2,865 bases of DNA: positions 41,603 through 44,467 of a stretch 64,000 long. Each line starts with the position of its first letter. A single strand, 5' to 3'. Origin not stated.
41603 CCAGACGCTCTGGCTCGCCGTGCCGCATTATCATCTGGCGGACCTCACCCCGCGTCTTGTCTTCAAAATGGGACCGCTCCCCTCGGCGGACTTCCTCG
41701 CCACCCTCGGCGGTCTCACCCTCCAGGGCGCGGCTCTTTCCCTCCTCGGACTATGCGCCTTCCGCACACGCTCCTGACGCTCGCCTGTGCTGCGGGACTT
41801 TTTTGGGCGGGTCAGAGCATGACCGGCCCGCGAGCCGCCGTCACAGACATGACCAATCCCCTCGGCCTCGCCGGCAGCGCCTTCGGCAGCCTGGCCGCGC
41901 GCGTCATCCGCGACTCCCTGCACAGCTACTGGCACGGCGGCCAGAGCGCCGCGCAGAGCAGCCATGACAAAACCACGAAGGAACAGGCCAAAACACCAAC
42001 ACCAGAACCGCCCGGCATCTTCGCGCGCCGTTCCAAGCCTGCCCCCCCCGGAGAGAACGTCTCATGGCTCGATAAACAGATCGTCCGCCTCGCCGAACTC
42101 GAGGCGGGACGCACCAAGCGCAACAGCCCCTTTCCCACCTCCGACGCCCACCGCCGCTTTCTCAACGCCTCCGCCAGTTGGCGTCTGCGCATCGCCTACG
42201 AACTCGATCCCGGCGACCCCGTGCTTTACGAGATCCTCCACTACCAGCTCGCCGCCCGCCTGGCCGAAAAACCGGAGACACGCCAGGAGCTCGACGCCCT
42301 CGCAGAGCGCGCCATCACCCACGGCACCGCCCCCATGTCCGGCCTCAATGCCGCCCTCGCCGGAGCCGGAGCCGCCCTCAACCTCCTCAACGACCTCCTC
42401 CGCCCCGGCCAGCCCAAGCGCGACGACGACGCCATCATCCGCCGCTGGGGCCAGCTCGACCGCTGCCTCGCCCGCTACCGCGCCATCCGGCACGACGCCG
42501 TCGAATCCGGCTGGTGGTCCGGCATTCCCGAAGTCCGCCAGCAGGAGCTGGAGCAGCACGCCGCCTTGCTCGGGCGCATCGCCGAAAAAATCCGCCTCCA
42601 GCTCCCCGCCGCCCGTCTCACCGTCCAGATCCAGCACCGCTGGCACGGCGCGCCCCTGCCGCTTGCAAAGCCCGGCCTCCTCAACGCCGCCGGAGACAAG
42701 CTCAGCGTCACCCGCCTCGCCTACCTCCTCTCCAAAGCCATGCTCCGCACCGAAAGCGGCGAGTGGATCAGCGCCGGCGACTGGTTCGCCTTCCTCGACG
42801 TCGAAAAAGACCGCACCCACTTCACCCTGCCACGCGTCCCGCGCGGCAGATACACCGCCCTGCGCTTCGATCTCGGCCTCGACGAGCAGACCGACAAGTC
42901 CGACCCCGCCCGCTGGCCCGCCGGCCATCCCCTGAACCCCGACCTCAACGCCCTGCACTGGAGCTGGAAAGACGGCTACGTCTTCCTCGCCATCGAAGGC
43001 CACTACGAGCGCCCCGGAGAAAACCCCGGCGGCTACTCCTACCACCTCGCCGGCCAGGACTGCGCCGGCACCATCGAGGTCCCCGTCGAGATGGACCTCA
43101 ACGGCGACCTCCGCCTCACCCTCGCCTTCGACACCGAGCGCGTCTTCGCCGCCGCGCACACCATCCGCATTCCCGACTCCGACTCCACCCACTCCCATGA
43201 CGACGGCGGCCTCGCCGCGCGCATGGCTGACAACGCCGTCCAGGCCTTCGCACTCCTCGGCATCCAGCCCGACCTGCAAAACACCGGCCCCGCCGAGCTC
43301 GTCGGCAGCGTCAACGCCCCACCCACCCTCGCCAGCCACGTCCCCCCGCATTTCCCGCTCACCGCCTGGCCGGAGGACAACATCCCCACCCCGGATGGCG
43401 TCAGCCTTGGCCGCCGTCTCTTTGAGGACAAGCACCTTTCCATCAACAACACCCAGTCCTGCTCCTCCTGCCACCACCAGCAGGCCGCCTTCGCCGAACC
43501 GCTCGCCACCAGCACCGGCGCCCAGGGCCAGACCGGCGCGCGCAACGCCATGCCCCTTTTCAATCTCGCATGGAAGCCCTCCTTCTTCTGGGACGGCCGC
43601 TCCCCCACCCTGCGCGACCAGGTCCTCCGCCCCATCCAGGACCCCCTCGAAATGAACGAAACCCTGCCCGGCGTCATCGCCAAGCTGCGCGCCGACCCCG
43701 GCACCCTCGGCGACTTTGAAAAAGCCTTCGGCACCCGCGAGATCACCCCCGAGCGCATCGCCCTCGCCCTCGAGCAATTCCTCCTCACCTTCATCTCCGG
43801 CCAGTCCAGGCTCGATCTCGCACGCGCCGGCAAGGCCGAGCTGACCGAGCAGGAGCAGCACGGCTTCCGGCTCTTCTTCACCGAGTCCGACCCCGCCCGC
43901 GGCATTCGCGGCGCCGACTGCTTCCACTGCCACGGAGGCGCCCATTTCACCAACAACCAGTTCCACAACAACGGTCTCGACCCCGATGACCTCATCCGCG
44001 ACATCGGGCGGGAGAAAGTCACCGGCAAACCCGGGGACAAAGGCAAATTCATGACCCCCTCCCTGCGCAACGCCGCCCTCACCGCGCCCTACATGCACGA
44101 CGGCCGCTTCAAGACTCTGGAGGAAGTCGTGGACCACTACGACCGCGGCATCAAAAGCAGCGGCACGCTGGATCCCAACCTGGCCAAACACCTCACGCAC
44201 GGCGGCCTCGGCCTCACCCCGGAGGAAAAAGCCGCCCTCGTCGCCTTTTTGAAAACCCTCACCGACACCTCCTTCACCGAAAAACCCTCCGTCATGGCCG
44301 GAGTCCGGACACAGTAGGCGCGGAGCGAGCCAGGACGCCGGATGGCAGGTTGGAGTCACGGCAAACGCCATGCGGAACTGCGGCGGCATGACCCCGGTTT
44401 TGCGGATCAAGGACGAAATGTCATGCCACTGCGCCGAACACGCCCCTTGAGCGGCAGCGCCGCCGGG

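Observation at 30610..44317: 13-gene type IV filament (T4P/T2SS-like) operon fused without a break to an ABC transporter and an MbnP-MbnH-like protein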

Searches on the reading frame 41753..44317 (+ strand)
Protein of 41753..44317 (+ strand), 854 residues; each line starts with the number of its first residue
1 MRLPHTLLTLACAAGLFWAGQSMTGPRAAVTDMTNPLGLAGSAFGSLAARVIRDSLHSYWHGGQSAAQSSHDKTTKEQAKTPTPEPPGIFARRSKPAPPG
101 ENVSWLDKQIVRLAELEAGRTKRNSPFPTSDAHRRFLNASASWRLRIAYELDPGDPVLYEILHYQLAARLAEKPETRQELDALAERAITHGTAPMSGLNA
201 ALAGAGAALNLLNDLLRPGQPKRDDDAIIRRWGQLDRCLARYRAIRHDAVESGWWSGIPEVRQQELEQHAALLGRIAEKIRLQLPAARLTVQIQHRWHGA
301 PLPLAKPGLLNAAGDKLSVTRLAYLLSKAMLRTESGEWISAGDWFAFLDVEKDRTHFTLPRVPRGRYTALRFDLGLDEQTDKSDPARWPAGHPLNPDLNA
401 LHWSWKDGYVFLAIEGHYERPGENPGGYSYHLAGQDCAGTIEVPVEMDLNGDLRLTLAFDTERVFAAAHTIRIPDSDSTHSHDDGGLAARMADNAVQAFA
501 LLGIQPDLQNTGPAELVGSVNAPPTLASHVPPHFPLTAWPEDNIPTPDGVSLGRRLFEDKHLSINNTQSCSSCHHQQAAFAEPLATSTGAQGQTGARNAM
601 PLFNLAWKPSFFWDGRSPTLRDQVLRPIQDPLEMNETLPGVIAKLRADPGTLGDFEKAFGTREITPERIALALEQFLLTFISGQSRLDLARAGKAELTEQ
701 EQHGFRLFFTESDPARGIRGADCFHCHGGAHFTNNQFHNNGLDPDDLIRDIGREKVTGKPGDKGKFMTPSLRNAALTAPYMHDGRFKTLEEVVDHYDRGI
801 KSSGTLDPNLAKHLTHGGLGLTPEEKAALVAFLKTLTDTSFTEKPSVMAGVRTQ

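Call 6: search_protein_families(library=pfam, max_evalue=0.01, proteins=[window:41753-44317:+])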
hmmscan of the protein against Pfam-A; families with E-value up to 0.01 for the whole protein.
window:41753-44317:+ (854 aa): 4 families
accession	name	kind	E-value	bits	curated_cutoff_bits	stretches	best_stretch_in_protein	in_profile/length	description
PF03150.19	CCP_MauG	-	1.9e-50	171.8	25.6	2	548-694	2-147/149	Di-haem cytochrome c peroxidase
PF20243.3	MbnP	-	8e-28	98.1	27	1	288-476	3-184/189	MbnP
PF00034.26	Cytochrom_C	-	0.00015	23.4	21.3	0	721-836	10-89/90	Cytochrome c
PF13442.11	Cytochrome_CBB3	-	0.0018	19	27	0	721-764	12-53/68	Cytochrome C oxidase, cbb3-type, subunit III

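Call 9: find_encoding_contigs(protein=window:41753-44317:+, flank=10000, max_places=6)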
Protein window:41753-44317:+ (854 aa): 4 contigs read that carry it; 1 place shown.
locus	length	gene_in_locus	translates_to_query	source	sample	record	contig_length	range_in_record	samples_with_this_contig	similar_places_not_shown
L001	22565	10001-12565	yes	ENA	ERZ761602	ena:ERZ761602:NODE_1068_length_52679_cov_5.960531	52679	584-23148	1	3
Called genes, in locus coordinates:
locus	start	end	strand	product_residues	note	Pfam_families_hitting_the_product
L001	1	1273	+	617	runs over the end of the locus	?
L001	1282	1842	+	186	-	-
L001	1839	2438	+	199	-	-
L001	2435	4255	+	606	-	PF03958:Secretin_N, PF00263:Secretin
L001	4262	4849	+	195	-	-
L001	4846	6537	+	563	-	PF00437:T2SSE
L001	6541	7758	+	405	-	PF00482:T2SSF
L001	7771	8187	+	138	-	-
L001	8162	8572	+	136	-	-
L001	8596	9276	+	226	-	PF02463:SMC_N (faint), PF00005:ABC_tran, PF13304:AAA_21 (faint)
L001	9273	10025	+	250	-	PF12698:ABC2_membrane_3 (weak)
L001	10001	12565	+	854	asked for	PF20243:MbnP, PF03150:CCP_MauG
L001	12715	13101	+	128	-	PF02617:ClpS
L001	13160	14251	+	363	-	PF00294:PfkB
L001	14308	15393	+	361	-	PF01180:DHO_dh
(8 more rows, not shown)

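Call 10: search_protein_families(library=ncbifam, max_evalue=0.01, proteins=[window:41753-44317:+])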
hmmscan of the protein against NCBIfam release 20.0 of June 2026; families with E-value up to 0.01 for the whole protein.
window:41753-44317:+ (854 aa): 4 families
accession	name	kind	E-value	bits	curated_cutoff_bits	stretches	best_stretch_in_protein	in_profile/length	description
TIGR04039.1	MXAN_0977_Heme2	hypoth_equivalog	4.6e-70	236.3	362.85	1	540-847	2-332/336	MbnH family di-heme enzyme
TIGR03791.1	TTQ_mauG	equivalog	8.3e-46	156.5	443.85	1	546-838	2-280/291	tryptophan tryptophylquinone biosynthesis enzyme MauG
TIGR03981.2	SAM_quin_mod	hypoth_equivalog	3.9e-27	95.2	340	2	661-796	224-358/411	His-Xaa-Ser system-associated MauG-like protein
TIGR04052.2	MbnP_like_WxW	equivalog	4.7e-09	36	140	1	360-443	93-171/257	MbnP family copper-binding protein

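Call 11: find_homologous_proteins(query=window:41753-44317:+, max_evalue=1e-10)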
Query window:41753-44317:+ (854 aa): 49 proteins with E <= 1e-10 among 8000 candidates.
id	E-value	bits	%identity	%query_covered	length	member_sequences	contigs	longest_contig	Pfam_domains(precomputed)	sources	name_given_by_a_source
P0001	0.0e+0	1908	99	97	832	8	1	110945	PF03150.20,PF20243.4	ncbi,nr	ncbi:MAG TPA: cytochrome c peroxidase [Prosthecobacter sp.]|nr:cytochrome c peroxidase [Prosthecobac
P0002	0.0e+0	1683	85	100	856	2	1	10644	PF03150.20,PF20243.4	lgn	-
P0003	0.0e+0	1287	66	99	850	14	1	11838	PF03150.20,PF00034.27,PF20243.4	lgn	-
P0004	0.0e+0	1285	66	99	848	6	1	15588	PF03150.20,PF00034.27,PF20243.4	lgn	-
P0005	0.0e+0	1280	66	99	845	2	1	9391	PF03150.20,PF20243.4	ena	-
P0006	0.0e+0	1246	65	99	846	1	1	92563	PF03150.20,PF20243.4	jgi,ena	-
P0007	5.5e-243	827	66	65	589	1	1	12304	PF03150.20,PF00034.27,PF20243.4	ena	-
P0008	2.2e-236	805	64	65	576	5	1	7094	PF03150.20,PF20243.4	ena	-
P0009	3.3e-236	805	64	66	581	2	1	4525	PF03150.20,PF20243.4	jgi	jgi:cytochrome c peroxidase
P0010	9.3e-234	797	62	65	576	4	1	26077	PF03150.20,PF00034.27,PF20243.4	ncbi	-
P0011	1.5e-232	793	66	65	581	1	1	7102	PF03150.20,PF20243.4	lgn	-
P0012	2.5e-232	792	63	65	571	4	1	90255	PF03150.20,PF00034.27,PF20243.4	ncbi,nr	ncbi:MAG TPA: MbnP family protein [Verrucomicrobiales bacterium]|nr:MbnP family protein [Verrucomicr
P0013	8.1e-232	790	63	65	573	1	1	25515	PF03150.20,PF20243.4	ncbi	-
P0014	1.7e-231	789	63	67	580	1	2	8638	PF03150.20,PF20243.4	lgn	-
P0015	4.8e-230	784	62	64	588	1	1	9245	PF03150.20,PF00034.27,PF20243.4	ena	-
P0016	5.4e-230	784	62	65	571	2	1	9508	PF03150.20,PF00034.27,PF20243.4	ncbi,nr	ncbi:MAG TPA: MbnP family protein [Verrucomicrobiales bacterium]|nr:MbnP family protein [Verrucomicr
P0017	2.0e-229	782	63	65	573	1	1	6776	PF03150.20,PF20243.4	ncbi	-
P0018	3.6e-229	781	64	65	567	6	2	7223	PF03150.20,PF00034.27,PF20243.4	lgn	-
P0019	2.6e-228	779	64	65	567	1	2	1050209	PF03150.20,PF00034.27,PF20243.4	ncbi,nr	ncbi:MAG: c-type cytochrome [Verrucomicrobiales bacterium]|nr:c-type cytochrome [Verrucomicrobiales 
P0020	1.4e-227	776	61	65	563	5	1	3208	PF03150.20,PF20243.4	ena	-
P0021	3.9e-227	775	62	65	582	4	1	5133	PF03150.20,PF20243.4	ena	-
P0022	9.5e-227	773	61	65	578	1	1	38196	PF03150.20,PF00034.27,PF20243.4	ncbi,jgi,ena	jgi:cytochrome c peroxidase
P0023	8.6e-226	770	61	65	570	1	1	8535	PF03150.20,PF20243.4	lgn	-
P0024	1.5e-223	763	61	64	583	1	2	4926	PF03150.20,PF00034.27,PF20243.4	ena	-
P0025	2.2e-223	762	63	65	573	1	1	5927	PF03150.20,PF20243.4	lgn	-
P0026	2.1e-222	759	61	65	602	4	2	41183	PF03150.20,PF20243.4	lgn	-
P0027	6.2e-222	757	62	65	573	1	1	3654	PF03150.20,PF20243.4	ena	-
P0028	3.4e-221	755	61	65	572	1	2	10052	PF03150.20,PF00034.27,PF20243.4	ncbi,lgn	-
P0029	3.8e-221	755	62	65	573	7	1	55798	PF03150.20,PF20243.4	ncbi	-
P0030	5.2e-221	754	61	65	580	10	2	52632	PF03150.20,PF20243.4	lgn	-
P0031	5.7e-221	754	61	66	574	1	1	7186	PF03150.20,PF20243.4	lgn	-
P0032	8.1e-221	754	60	65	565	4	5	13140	PF03150.20,PF20243.4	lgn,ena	-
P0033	1.9e-220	753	60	65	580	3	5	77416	PF03150.20,PF20243.4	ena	-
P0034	4.9e-220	751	62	65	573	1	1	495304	PF03150.20,PF20243.4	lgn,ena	-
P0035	1.2e-218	747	61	64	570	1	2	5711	PF03150.20,PF00034.27,PF20243.4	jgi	jgi:cytochrome c peroxidase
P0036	1.1e-215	737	60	65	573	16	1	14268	PF03150.20,PF20243.4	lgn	-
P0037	5.8e-214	731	61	65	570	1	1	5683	PF03150.20,PF00034.27,PF20243.4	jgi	-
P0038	7.2e-209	714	56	65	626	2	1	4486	PF03150.20,PF20243.4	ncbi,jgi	jgi:cytochrome c peroxidase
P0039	7.8e-209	714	59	65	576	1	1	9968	PF03150.20,PF20243.4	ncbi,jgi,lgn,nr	ncbi:MAG: cytochrome C peroxidase [Prosthecobacter sp.]|jgi:cytochrome c peroxidase|nr:cytochrome C 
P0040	9.3e-209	714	57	66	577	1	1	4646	PF03150.20,PF20243.4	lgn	-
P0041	4.7e-206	705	59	65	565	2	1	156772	PF03150.20,PF20243.4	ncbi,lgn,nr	ncbi:MAG TPA: MbnP family protein [Verrucomicrobiales bacterium]|nr:MbnP family protein [Verrucomicr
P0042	3.1e-205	702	58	65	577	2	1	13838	PF03150.20,PF00034.27,PF20243.4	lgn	-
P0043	3.3e-205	702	58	65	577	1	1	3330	PF03150.20,PF20243.4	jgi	jgi:cytochrome c peroxidase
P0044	6.2e-204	698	57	65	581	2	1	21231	PF03150.20,PF20243.4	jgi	jgi:cytochrome c peroxidase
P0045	4.3e-199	682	56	66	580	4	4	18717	PF03150.20,PF00034.27,PF20243.4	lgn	-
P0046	3.7e-162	560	50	65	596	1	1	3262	PF03150.20,PF20243.4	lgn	-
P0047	1.2e-148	515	47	65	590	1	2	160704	PF03150.20,PF20243.4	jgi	jgi:cytochrome c peroxidase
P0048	8.0e-148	512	47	66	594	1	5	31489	PF03150.20,PF20243.4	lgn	-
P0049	4.1e-146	507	48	65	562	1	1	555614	PF03150.20,PF00034.27,PF20243.4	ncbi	-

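Call 12: find_encoding_contigs(protein=P0006, flank=10000, max_places=2)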
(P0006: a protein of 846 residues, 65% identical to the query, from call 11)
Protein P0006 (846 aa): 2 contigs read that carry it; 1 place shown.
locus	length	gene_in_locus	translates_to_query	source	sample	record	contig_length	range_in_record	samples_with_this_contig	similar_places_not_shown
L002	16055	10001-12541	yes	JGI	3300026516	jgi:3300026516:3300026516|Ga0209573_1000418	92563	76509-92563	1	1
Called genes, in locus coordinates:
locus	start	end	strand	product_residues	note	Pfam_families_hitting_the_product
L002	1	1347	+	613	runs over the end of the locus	-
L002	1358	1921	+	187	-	-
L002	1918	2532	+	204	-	-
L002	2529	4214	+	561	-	PF03958:Secretin_N, PF00263:Secretin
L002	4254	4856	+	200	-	-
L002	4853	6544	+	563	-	PF00437:T2SSE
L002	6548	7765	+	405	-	PF00482:T2SSF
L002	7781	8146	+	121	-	-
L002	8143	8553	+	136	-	-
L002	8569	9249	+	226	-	PF13604:AAA_30 (faint), PF00005:ABC_tran, PF02463:SMC_N (faint), PF13304:AAA_21 (faint), PF13401:AAA_22 (weak)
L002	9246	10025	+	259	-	-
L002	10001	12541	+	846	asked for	PF20243:MbnP, PF03150:CCP_MauG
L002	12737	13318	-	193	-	PF25275:Golvesin_C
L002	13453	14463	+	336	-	PF01261:AP_endonuc_2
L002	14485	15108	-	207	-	-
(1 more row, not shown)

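Call 13: find_encoding_contigs(protein=P0019, flank=10000, max_places=2)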
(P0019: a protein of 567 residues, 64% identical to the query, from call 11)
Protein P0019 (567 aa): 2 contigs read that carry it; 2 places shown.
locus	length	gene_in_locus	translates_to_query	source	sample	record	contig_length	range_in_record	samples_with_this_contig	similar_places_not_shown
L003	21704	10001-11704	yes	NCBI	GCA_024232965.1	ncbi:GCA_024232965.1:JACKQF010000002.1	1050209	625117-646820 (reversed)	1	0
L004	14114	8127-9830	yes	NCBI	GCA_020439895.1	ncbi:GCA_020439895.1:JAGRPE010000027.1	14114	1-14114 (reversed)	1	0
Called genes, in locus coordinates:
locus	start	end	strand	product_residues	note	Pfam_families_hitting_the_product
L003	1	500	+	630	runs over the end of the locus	PF13555:AAA_29 (faint), PF00005:ABC_tran, PF02463:SMC_N (faint), PF13175:AAA_15 (faint), PF13304:AAA_21 (faint), PF12848:ABC_tran_Xtn, PF00005:ABC_tran, PF16326:ABC_tran_CTD, +2 more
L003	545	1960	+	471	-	PF07394:DUF1501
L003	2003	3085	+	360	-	PF25021:TEN_NHL (faint), PF08450:SGL (faint), PF24684:Vgb_lyase (weak), PF23500:DUF7133 (faint), PF01436:NHL (faint)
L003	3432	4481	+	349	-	PF08450:SGL (faint), PF01436:NHL (faint), PF25021:TEN_NHL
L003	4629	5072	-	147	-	-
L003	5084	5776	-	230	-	-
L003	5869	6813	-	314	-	PF01040:UbiA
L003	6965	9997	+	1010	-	PF00884:Sulfatase, PF16347:SGSH_C (weak), PF14240:YHYH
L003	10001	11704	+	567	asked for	PF20243:MbnP, PF00034:Cytochrom_C (faint), PF03150:CCP_MauG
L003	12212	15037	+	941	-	-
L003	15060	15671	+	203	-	-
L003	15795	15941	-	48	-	-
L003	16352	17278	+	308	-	-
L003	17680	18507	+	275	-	PF13646:HEAT_2 (faint)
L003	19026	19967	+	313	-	PF00142:Fer4_NifH (faint), PF01656:CbiA, PF02374:ArsA_ATPase, PF06564:CBP_BcsQ, PF07015:VirC1 (faint), PF10609:ParA, PF13614:AAA_31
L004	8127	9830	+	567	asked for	PF20243:MbnP, PF00034:Cytochrom_C (faint), PF03150:CCP_MauG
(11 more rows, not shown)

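Call 14: find_encoding_contigs(protein=P0049, flank=10000, max_places=2)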
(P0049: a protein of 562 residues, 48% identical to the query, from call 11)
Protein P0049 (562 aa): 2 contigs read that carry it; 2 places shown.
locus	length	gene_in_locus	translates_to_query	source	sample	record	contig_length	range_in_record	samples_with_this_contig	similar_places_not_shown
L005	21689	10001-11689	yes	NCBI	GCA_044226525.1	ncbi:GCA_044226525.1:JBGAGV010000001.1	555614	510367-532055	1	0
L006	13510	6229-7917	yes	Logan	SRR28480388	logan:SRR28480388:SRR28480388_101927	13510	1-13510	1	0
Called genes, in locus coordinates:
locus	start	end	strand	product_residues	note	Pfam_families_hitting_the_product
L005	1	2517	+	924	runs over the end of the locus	PF08335:GlnD_UR_UTase, PF27444:GlnD_3rd, PF01842:ACT (faint), PF24931:ACT_ACR9_3rd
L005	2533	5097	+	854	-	PF02687:FtsX, PF12704:MacB_PCD, PF02687:FtsX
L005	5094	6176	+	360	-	PF07143:AttH, PF17186:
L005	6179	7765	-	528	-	PF00672:HAMP, PF00512:HisKA, PF02518:HATPase_c, PF13581:HATPase_c_2 (weak)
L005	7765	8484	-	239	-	PF00072:Response_reg, PF00486:Trans_reg_C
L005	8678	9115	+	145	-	PF00072:Response_reg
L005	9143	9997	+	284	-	PF14240:YHYH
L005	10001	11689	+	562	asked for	PF20243:MbnP, PF00034:Cytochrom_C (faint), PF03150:CCP_MauG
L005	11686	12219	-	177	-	-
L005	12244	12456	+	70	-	PF11146:DUF2905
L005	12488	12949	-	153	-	PF10116:Host_attach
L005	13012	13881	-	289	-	PF02621:VitK2_biosynth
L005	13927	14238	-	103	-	PF02537:CRCB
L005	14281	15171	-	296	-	PF20434:BD-FAE, PF07859:Abhydrolase_3 (faint), PF00326:Peptidase_S9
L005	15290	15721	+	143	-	PF02082:Rrf2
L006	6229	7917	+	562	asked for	PF20243:MbnP, PF00034:Cytochrom_C (faint), PF03150:CCP_MauG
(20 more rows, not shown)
